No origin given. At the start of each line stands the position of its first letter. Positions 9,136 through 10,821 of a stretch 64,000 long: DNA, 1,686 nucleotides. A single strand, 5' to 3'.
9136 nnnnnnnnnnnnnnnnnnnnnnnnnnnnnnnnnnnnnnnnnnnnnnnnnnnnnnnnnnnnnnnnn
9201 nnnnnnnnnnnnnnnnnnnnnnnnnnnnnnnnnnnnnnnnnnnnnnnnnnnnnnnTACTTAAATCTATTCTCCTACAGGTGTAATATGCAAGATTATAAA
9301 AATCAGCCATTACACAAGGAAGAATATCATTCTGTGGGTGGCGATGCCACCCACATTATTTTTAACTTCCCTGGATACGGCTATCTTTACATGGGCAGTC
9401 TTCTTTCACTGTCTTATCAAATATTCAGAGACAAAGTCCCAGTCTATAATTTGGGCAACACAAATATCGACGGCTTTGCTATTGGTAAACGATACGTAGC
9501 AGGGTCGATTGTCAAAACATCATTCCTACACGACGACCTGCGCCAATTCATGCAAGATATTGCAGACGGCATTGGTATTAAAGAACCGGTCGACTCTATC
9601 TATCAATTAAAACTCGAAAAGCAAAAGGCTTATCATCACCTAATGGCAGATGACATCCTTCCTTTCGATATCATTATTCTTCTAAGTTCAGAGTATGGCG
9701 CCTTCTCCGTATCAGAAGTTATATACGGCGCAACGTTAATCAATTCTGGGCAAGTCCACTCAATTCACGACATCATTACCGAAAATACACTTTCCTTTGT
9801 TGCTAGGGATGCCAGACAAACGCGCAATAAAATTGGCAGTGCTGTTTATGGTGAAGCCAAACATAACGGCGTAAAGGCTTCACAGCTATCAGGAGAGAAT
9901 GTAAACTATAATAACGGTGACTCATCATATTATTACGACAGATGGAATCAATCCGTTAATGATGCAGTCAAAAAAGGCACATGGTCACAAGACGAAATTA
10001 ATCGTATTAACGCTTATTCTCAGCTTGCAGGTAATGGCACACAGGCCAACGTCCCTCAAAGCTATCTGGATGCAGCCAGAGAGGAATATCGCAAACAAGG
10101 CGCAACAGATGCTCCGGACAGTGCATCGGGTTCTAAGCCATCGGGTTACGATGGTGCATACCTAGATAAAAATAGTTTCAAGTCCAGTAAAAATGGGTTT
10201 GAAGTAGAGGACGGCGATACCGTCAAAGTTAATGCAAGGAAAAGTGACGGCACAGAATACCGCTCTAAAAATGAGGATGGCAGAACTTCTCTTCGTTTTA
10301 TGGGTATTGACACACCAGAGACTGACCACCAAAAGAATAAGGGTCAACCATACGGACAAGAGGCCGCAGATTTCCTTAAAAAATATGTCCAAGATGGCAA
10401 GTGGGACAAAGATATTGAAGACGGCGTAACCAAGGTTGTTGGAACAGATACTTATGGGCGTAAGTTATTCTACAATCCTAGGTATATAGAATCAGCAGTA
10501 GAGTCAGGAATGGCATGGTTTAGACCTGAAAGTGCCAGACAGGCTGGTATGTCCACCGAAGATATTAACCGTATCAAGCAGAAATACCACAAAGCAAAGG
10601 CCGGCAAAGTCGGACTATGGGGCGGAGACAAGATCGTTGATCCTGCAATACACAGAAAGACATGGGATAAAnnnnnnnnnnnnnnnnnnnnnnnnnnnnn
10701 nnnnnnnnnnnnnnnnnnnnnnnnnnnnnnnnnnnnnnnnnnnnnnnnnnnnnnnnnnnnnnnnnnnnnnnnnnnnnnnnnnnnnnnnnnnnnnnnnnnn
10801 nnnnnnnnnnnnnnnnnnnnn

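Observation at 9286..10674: Tail-tube paralog fused to an apparently intact staphylococcal-nuclease domain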

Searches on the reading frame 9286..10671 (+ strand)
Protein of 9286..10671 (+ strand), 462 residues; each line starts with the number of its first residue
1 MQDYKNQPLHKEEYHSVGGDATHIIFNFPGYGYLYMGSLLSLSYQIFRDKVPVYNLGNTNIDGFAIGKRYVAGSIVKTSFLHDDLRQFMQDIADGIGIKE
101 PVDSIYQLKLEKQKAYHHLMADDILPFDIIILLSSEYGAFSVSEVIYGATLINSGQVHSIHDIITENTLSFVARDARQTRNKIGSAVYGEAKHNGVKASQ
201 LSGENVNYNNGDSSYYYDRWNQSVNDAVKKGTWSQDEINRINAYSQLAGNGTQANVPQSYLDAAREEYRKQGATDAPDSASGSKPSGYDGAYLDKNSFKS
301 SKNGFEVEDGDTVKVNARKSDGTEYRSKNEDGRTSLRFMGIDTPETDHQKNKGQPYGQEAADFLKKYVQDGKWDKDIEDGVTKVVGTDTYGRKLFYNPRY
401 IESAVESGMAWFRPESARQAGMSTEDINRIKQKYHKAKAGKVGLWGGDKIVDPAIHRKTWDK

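Call 3: search_protein_families(library=pfam, proteins=[window:9286-10671:+], max_evalue=0.1)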
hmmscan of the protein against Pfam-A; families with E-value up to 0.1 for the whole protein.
window:9286-10671:+ (462 aa): 1 family
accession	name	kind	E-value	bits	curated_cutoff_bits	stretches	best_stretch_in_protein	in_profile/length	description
PF00565.23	SNase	-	2e-13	51.2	21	1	336-445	2-105/107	Staphylococcal nuclease homologue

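Call 4: search_protein_families(library=phrogs, proteins=[window:9286-10671:+], max_evalue=0.01)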
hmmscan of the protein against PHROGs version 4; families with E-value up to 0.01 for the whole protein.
window:9286-10671:+ (462 aa): 3 families
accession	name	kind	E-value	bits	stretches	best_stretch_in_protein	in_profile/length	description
phrog_9206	-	head and packaging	3.2e-20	73.3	1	37-183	40-167/501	major head protein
phrog_34314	-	unknown function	8.8e-20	71.8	1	17-188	11-162/450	-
phrog_452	-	DNA, RNA and nucleotide metabolism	2.3e-06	28.6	1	306-394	75-152/201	endonuclease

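Call 6: search_dna_similar(query=window:9286-10671:+, collection=phages, mode=protein, max_rows=40)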
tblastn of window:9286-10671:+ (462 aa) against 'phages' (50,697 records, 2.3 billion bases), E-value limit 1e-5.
Records with a match: 2; places in all: 2; records where one place covers at least 80% of the query: 0.
Best place of each record, by identity: <60% 2.
By first word of the organism name: Bacillus 2.
By host as written in the record: Bacillus cereus 1; Bacillus cereus BC102p 1.
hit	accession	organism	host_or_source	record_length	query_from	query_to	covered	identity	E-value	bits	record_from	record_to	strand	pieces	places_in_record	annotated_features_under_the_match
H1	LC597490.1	Bacillus phage vB_BceM_WH1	Bacillus cereus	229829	46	175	28%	33.8%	5e-6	55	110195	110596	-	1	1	virion structural protein_gp100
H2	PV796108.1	Bacillus phage Edson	Bacillus cereus BC102p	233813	46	175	28%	33.8%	9e-6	54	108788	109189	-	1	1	hypothetical protein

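Call 10: find_homologous_proteins(query=window:9286-10671:+, max_evalue=0.001)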
Query window:9286-10671:+ (462 aa): 70 proteins with E <= 0.001 among 5564 candidates.
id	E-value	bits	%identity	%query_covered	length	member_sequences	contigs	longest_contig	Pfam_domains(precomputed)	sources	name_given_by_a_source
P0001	0.0e+0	1042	99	100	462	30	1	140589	PF00565.24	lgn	-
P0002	7.1e-288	973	92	100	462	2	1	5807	PF00565.24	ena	-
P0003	4.3e-287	971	92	100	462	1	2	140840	PF00565.24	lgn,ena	-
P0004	1.8e-286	969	91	100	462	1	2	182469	PF00565.24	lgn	-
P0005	2.7e-286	968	91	100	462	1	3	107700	PF00565.24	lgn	-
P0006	4.4e-283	957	90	100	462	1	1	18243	PF00565.24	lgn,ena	-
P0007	9.4e-283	956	90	100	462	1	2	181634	PF00565.24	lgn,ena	-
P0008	4.3e-278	941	89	100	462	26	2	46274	PF00565.24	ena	-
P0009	2.3e-273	925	87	100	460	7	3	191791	PF00565.24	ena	-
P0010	4.4e-273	924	88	100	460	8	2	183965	PF00565.24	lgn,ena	-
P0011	6.6e-272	921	86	100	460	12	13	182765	PF00565.24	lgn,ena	-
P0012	2.2e-259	879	83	100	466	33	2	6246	PF00565.24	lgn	-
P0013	9.3e-257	871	83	100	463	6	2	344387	PF00565.24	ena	-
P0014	2.0e-250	850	79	100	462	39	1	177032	PF00565.24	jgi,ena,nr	jgi:staphylococcal nuclease homologue|nr:MAG TPA: nuclease-like protein [Caudoviricetes sp.]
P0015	2.4e-236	803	76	100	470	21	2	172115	PF00565.24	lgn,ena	-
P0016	2.8e-196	671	88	72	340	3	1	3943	PF00565.24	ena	-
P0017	1.5e-128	448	52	98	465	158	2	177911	PF00565.24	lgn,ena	-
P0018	4.9e-122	427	48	97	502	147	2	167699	PF00565.24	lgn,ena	-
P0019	1.1e-121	425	48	100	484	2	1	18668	PF00565.24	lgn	-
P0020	5.9e-115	403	46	98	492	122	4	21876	PF00565.24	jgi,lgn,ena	-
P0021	4.3e-107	377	46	97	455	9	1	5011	PF00565.24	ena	-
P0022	1.1e-99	353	41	97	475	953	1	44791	PF00565.24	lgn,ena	-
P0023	2.4e-98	348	42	97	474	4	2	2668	-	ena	-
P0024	5.9e-98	347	40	97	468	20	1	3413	PF00565.24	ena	-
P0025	1.5e-97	346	42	97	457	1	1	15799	PF00565.24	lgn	-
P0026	3.8e-97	344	42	97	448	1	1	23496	PF00565.24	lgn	-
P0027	4.2e-97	344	42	97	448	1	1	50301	PF00565.24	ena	-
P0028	4.4e-97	344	42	97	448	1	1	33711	PF00565.24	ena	-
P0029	7.8e-97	343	42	97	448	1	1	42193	PF00565.24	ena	-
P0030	1.3e-96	343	42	97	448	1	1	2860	PF00565.24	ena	-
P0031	2.1e-96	342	42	97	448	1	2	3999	PF00565.24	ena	-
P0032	2.3e-96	342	42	97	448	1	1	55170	PF00565.24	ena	-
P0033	2.6e-96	342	42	97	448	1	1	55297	PF00565.24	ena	-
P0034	3.4e-96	341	42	97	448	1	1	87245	PF00565.24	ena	-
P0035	3.4e-96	341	42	97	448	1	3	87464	PF00565.24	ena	-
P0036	3.8e-96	341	42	97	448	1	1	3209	PF00565.24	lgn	-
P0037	3.9e-96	341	42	96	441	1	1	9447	PF00565.24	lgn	-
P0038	4.5e-96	341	42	97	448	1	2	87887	PF00565.24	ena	-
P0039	4.8e-96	341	42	97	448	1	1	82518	PF00565.24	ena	-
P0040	5.1e-96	341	41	97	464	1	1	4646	-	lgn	-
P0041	5.2e-96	341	42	97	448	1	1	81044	PF00565.24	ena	-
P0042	7.0e-96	340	42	97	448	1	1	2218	PF00565.24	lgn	-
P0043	7.9e-96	340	42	97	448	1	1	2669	PF00565.24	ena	-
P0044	9.1e-96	340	42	97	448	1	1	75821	PF00565.24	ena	-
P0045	9.7e-96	340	42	97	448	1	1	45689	PF00565.24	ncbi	-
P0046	1.0e-95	340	42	97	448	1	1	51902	PF00565.24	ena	-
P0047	1.1e-95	340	42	97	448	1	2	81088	PF00565.24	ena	-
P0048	1.8e-95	339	42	96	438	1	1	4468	PF00565.24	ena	-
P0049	2.9e-95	338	39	97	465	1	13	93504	PF00565.24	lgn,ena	-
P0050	3.1e-95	338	42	97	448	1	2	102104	PF00565.24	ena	-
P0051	4.5e-95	338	41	97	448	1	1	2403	PF00565.24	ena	-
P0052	4.8e-95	338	42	96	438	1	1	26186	PF00565.24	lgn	-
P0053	5.4e-95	337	42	96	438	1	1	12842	PF00565.24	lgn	-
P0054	5.5e-95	337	42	96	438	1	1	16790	PF00565.24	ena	-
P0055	5.7e-95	337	42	96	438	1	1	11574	PF00565.24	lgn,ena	-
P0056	6.5e-95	337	42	96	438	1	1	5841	PF00565.24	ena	-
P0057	7.0e-95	337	42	96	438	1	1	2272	PF00565.24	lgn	-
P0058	8.0e-95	337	42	96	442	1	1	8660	PF00565.24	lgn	-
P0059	9.0e-95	337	42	96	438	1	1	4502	PF00565.24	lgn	-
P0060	1.3e-94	336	41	97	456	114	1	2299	PF00565.24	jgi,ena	jgi:endonuclease YncB( thermonuclease family)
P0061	2.1e-94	335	42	96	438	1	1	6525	PF00565.24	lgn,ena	-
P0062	2.6e-94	335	42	96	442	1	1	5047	PF00565.24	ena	-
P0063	3.9e-94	335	42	96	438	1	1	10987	PF00565.24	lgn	-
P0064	5.7e-94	334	42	96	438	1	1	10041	PF00565.24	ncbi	-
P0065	7.0e-94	334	42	96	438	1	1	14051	PF00565.24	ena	-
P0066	7.4e-94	334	42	96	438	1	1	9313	PF00565.24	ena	-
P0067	1.3e-93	333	42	96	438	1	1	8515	PF00565.24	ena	-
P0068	1.5e-86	310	39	95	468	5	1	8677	PF00565.24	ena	-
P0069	9.0e-55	205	31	94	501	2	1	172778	PF00565.24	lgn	-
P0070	7.2e-18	83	32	41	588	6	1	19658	PF01471.24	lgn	-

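Call 14: search_solved_structures(query=A1, max_evalue=1, show_alignments=2)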
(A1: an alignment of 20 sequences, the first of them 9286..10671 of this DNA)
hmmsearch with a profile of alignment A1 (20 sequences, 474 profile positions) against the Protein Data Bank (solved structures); distinct sequences matched with E-value up to 1: 286 (the best 60 are shown).
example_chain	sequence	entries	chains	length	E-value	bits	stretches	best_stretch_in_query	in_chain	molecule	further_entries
4k5w_A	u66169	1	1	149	2.6e-14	56.5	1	315-456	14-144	Thermonuclease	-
1syb_A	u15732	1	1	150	6.8e-14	55.1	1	315-456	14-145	STAPHYLOCOCCAL NUCLEASE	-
1syg_A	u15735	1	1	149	7e-14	55.1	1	315-456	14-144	STAPHYLOCOCCAL NUCLEASE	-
1ey7_A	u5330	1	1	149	7.6e-14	55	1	315-456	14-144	STAPHYLOCOCCAL NUCLEASE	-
1f2m_A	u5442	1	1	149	8e-14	54.9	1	315-456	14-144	STAPHYLOCOCCAL NUCLEASE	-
1sye_A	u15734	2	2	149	8.4e-14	54.8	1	315-456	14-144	STAPHYLOCOCCAL NUCLEASE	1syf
2eyj_A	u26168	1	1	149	8.4e-14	54.8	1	315-456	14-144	Staphylococcal nuclease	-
1f2y_A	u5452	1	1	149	8.7e-14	54.8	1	315-456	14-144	STAPHYLOCOCCAL NUCLEASE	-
1f2z_A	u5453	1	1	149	9.4e-14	54.6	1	315-456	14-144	STAPHYLOCOCCAL NUCLEASE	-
4k6d_A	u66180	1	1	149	9.5e-14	54.6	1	315-456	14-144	Thermonuclease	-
4h7b_A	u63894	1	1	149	9.8e-14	54.6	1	315-456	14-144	Thermonuclease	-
1ey8_A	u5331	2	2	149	1.3e-13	54.2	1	315-456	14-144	STAPHYLOCOCCAL NUCLEASE | Thermonuclease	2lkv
4kd4_A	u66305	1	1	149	1.3e-13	54.2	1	315-456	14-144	Thermonuclease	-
2rks_A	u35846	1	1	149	1.4e-13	54.1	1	315-456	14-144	Thermonuclease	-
2f0j_A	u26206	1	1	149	1.4e-13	54.1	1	315-456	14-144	Staphylococcal nuclease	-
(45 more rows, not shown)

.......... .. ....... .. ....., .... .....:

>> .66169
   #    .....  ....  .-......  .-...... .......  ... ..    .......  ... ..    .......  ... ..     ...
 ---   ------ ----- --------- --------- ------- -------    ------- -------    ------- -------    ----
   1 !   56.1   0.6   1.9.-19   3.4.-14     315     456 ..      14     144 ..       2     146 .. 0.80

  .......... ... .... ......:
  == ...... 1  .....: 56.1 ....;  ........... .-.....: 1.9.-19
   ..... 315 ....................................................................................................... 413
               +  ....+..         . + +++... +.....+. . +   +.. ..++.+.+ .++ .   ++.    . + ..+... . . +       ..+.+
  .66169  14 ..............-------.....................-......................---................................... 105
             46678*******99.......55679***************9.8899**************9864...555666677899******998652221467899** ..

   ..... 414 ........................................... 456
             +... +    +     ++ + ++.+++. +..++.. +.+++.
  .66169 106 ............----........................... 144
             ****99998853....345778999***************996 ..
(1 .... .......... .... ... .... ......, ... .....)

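Call 21: predict_structure(alignment_id=A1)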
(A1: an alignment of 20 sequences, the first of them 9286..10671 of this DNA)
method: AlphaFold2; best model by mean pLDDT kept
length: 462 residues; sequences in the alignment: 20
mean_pLDDT: 56.3   pTM: 0.43
mean pLDDT of the five models: 56.3, 55.9, 54.9, 53.8, 51.3
residues with pLDDT >= 90: 52; 70-90: 101; 50-70: 76; < 50: 233
segments of 3 or more residues with pLDDT < 50: 1-22, 29-71, 77-88, 92-124, 134-144, 150-211, 231-236, 251-285, 287-290
pLDDT, mean of each block of 10 residues (from residue 1): 31 34 51 40 27 25 34 49 45 46 36 28 47 48 49 35 30 35 31 32 32 55 56 49 54 40 43 36 45 82 90 89 73 86 83 86 96 90 78 86 95 77 74 83 82 77 50
secondary structure, 60 per line:
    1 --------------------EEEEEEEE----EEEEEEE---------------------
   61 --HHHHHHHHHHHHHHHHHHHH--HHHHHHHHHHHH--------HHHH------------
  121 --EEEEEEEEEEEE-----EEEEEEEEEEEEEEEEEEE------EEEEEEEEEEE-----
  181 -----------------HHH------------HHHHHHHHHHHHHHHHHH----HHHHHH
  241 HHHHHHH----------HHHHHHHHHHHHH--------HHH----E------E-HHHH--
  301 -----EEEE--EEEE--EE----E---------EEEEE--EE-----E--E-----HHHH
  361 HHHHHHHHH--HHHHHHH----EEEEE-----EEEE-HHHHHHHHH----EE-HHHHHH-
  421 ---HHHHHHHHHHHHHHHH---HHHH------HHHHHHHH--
elements in order: E21-28 E33-39 H63-82 H85-96 H105-108 E123-134 E140-158 E165-175 H213-230 H235-247 H258-270 H295-298 E306-309 E312-315 E334-338 H357-369 H372-378 E383-387 E393-396 H398-406 H414-419 H424-439 H443-446 H453-460

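Call 23: get_annotated_region(hit=H1, flank=9000)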
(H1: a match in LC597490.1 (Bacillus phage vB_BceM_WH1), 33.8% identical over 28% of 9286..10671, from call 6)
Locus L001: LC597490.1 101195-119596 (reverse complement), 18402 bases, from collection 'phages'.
description: Bacillus phage vB_BceM_WH1 DNA, complete genome.
organism: Bacillus phage vB_BceM_WH1 (NCBI taxid 2795294)
taxonomy: Viruses; Duplodnaviria; Heunggongvirae; Uroviricota; Caudoviricetes
host: Bacillus cereus; source: -; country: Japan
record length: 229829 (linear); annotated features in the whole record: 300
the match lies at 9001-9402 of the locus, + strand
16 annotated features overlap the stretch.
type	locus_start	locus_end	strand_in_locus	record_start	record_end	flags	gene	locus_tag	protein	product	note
CDS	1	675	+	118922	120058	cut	-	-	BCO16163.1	phage major capsid protein_gp110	-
CDS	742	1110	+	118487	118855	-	-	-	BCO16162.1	hypothetical protein_gp109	-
CDS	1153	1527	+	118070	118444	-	-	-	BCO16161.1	hypothetical protein_gp108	-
CDS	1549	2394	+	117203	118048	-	-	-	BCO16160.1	hypothetical protein_gp107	-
CDS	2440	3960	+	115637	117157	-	-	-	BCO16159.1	virion structural protein_gp106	-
CDS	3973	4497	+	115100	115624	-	-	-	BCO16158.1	hypothetical protein_gp105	-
CDS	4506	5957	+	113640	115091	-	-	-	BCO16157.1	hypothetical protein_gp104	-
CDS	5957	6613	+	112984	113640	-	-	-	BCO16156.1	hypothetical protein_gp103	-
CDS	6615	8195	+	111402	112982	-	-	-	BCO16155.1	phage tail sheath protein_gp102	-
CDS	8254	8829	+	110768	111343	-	-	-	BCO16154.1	virion structural protein_gp101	-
CDS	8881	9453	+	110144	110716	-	-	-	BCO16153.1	virion structural protein_gp100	-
CDS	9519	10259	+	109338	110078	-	-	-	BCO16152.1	hypothetical protein_gp099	-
CDS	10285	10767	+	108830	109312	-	-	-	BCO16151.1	tail chaperonin_gp098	-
CDS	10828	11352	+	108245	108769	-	-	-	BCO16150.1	tail chaperonin_gp097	-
CDS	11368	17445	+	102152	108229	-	-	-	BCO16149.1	virion structural protein_gp096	-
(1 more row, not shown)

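Call 31: fold_search(model_id=the predicted structure, library=pdb)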
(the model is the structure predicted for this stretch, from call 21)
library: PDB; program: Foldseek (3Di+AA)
matches with E <= 10: 120; with E <= 0.001: 93
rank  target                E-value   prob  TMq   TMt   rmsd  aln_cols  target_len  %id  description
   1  1ii3                  2.6e-06  1.00  0.20  0.62   5.6       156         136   24  Structure of S. nuclease quintuple mutant V23I/V66L/I72L/I92L/V99L (released 2003-06-17)
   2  4k8j                  2.8e-06  1.00  0.20  0.63   5.6       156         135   24  Crystal Structure of Staphylococcal nuclease mutant V23L/V66I (released 2013-05-01)
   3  1ihz                  3.1e-06  1.00  0.21  0.64   5.4       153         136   25  Structure of S. nuclease mutant quintuple mutant V23L/V66L/I72L/I92L/V99L (released 2003-06-17)
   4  1sta                  3.4e-06  1.00  0.20  0.62   5.9       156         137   24  ACCOMMODATION OF INSERTION MUTATIONS ON THE SURFACE AND IN THE INTERIOR OF STAPHYLOCOCCAL NUCLEASE (released 1994-06-22)
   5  4h7b                  3.4e-06  1.00  0.20  0.61   5.9       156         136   26  Crystal Structure of Staphylococcal nuclease mutant I72V/V99L (released 2012-10-17)
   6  1sye                  3.4e-06  1.00  0.19  0.59   6.2       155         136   26  ENGINEERING ALTERNATIVE BETA-TURN TYPES IN STAPHYLOCOCCAL NUCLEASE (released 1994-07-31)
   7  4k8i                  3.4e-06  1.00  0.20  0.61   7.1       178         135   24  Crystal Structure of Staphylococcal Nuclease mutant I92V/V99L (released 2013-05-01)
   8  2f0w                  3.8e-06  1.00  0.20  0.62   5.7       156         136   24  Crystal structure of Staphylococcal nuclease mutant V23I/L25I/V66L/I72L (released 2006-10-24)
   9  2f0h                  4.1e-06  1.00  0.20  0.63   5.6       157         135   23  Crystal structure of Staphylococcal nuclease mutant V66L (released 2006-10-24)
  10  1eyc                  4.5e-06  1.00  0.21  0.65   5.3       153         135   25  STRUCTURE OF S. NUCLEASE STABILIZING QUINTUPLE MUTANT T41I/S59A/P117G/H124L/S128A (released 2000-10-18)
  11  4g57                  4.5e-06  1.00  0.20  0.61   7.1       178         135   24  Staphylococcal Nuclease double mutant I72L, I92L (released 2012-08-29)
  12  1kda                  5.1e-06  1.00  0.20  0.62   5.6       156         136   26  STABILIZATION OF A STRAINED PROTEIN LOOP CONFORMATION THROUGH PROTEIN ENGINEERING (released 1995-02-27)
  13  1stn                  5.4e-06  1.00  0.20  0.62   5.6       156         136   26  THE CRYSTAL STRUCTURE OF STAPHYLOCOCCAL NUCLEASE REFINED AT 1.7 ANGSTROMS RESOLUTION (released 1994-07-31)
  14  2eyj                  5.4e-06  1.00  0.20  0.62   5.6       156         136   26  Crystal structure of Staphylococcal nuclease mutant T62V (released 2006-10-24)
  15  1snc                  5.7e-06  1.00  0.20  0.64   5.5       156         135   24  THE CRYSTAL STRUCTURE OF THE TERNARY COMPLEX OF STAPHYLOCOCCAL NUCLEASE, CA2+, AND THE INHIBITOR PD*TP, REFINED AT 1.65  (released 1990-10-15)
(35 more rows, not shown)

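Call 33: search_protein_families(library=pfam, proteins=[P0070, P0069, P0023, P0040], max_evalue=0.01)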
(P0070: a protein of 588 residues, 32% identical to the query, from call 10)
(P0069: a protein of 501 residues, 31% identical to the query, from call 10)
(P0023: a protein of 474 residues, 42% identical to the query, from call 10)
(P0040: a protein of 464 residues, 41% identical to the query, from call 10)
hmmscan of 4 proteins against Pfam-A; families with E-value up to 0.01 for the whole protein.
P0070 (588 aa): 1 family
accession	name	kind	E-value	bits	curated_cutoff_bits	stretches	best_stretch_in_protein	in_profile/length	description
PF01471.23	PG_binding_1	-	4.3e-17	62.5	23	1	250-304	2-57/57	Putative peptidoglycan binding domain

P0069 (501 aa): 1 family
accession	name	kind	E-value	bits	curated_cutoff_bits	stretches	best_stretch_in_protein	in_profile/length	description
PF00565.23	SNase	-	1.1e-08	35.9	21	1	340-448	2-107/107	Staphylococcal nuclease homologue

P0023 (474 aa): 1 family
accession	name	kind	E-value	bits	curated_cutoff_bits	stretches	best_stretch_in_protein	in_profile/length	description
PF00565.23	SNase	-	6.2e-05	23.8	21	1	322-434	2-104/107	Staphylococcal nuclease homologue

P0040 (464 aa): 1 family
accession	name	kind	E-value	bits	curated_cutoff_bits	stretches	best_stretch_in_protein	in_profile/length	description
PF00565.23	SNase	-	9.8e-05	23.2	21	1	311-423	2-104/107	Staphylococcal nuclease homologue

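Call 36: find_encoding_contigs(protein=P0070, flank=8000, max_places=2)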
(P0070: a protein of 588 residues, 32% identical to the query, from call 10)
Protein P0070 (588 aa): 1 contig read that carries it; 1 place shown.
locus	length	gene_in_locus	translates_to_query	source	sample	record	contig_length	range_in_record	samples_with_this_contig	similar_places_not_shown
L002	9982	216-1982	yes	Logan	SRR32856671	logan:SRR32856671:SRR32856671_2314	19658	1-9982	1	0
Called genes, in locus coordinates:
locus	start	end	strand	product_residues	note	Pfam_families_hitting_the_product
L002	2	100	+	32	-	?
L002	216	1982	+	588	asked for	PF01471:PG_binding_1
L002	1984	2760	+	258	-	PF01471:PG_binding_1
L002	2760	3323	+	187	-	PF01471:PG_binding_1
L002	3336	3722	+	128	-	-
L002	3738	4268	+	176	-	-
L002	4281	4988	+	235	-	-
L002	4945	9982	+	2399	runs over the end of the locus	PF14890:Intein_splicing (weak), PF14528:LAGLIDADG_3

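Call 39: find_encoding_contigs(protein=window:9286-10671:+, flank=3000, max_places=4)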
Protein window:9286-10671:+ (462 aa): 18 contigs read that carry it; 1 place shown.
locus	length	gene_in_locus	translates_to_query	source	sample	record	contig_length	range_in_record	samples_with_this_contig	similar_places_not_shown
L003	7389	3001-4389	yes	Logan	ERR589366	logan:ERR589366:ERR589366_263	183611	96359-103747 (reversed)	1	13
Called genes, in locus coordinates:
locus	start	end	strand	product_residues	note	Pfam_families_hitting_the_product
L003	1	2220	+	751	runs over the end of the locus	-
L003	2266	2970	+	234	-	-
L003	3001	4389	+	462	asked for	PF00565:SNase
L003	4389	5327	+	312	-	-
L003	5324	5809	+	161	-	-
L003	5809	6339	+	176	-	-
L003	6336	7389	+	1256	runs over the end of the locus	-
